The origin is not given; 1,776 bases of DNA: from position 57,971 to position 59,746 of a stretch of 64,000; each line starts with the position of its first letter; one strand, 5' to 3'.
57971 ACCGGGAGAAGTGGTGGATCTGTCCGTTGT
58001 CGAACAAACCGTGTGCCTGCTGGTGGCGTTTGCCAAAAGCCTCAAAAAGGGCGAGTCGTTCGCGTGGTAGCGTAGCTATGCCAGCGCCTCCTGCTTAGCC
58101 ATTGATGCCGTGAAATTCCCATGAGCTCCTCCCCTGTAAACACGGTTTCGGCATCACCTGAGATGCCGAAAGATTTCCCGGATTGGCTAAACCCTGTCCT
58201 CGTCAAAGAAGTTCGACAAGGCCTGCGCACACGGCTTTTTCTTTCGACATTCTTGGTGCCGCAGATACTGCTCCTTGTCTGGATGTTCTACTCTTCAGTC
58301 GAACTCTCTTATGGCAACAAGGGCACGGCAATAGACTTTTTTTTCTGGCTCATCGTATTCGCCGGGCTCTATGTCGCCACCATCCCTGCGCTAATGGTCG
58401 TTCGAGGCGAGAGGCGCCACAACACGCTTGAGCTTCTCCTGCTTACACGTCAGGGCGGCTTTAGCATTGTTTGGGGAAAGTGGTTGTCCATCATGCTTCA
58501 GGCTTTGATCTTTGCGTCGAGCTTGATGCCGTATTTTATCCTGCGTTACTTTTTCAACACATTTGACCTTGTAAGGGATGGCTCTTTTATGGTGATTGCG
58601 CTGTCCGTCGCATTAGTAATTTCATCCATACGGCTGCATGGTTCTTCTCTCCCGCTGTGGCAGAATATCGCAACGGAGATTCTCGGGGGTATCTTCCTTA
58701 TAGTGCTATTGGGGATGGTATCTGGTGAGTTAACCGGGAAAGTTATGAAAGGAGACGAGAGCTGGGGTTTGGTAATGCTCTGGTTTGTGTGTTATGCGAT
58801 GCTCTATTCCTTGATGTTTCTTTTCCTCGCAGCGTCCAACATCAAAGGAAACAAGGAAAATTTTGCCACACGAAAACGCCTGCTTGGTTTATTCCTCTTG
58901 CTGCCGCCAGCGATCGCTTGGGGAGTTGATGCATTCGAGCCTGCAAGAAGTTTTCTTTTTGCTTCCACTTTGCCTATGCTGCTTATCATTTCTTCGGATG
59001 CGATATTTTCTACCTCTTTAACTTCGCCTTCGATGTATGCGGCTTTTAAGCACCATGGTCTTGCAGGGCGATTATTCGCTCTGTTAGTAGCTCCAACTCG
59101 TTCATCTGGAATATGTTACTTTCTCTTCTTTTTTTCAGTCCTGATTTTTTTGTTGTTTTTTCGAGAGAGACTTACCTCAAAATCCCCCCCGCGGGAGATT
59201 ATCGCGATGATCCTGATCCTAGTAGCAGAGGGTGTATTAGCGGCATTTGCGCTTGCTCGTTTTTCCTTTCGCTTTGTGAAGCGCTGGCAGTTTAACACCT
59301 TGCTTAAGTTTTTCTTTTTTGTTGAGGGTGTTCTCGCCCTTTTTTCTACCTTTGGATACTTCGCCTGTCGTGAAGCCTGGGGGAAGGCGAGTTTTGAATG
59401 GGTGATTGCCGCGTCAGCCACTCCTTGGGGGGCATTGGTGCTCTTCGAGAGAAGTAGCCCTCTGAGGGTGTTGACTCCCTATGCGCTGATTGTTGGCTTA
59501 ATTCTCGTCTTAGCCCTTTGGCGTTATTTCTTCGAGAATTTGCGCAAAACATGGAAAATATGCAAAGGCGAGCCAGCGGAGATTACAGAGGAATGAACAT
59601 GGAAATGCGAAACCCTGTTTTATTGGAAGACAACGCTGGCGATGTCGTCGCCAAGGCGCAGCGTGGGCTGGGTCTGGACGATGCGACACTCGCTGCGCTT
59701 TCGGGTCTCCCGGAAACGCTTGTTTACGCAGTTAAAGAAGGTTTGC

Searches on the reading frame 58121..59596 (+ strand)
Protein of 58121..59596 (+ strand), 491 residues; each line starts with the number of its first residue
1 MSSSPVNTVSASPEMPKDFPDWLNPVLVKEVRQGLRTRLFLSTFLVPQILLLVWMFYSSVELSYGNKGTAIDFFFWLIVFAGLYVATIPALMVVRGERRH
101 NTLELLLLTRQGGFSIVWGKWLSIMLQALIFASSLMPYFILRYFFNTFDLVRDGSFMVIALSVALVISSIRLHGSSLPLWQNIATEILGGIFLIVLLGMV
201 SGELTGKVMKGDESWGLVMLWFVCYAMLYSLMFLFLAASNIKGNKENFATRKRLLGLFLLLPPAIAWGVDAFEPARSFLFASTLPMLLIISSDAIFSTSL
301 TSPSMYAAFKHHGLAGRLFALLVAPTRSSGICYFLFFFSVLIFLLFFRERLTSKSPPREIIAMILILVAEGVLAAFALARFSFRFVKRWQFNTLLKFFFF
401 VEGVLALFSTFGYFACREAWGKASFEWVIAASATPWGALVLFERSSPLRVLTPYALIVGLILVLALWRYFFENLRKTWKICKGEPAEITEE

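Call 49: find_encoding_contigs(protein=window:58121-59596:+, flank=10000, max_places=4)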
Protein window:58121-59596:+ (491 aa): 2 contigs read that carry it; 1 place shown.
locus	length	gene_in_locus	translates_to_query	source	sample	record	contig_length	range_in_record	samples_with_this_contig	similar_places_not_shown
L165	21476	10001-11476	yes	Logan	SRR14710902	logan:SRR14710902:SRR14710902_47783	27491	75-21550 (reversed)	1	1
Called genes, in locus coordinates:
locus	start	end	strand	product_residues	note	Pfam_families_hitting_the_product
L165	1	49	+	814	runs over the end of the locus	PF00005:ABC_tran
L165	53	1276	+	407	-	PF12704:MacB_PCD, PF02687:FtsX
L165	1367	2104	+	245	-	PF01113:DapB_N, PF05173:DapB_C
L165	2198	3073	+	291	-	PF00763:THF_DHG_CYH, PF02882:THF_DHG_CYH_C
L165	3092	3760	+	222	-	PF06271:RDD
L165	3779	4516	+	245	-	-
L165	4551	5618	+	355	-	PF01180:DHO_dh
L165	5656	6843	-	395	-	PF04851:ResIII, PF00270:DEAD, PF00271:Helicase_C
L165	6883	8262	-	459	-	PF01593:Amino_oxidase, PF13450:NAD_binding_8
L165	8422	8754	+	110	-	-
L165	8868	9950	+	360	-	PF05343:Peptidase_M42, PF01546:Peptidase_M20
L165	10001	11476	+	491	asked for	-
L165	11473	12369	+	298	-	PF00753:Lactamase_B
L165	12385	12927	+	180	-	-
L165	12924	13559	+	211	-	PF00625:Guanylate_kin, PF13191:AAA_16 (weak)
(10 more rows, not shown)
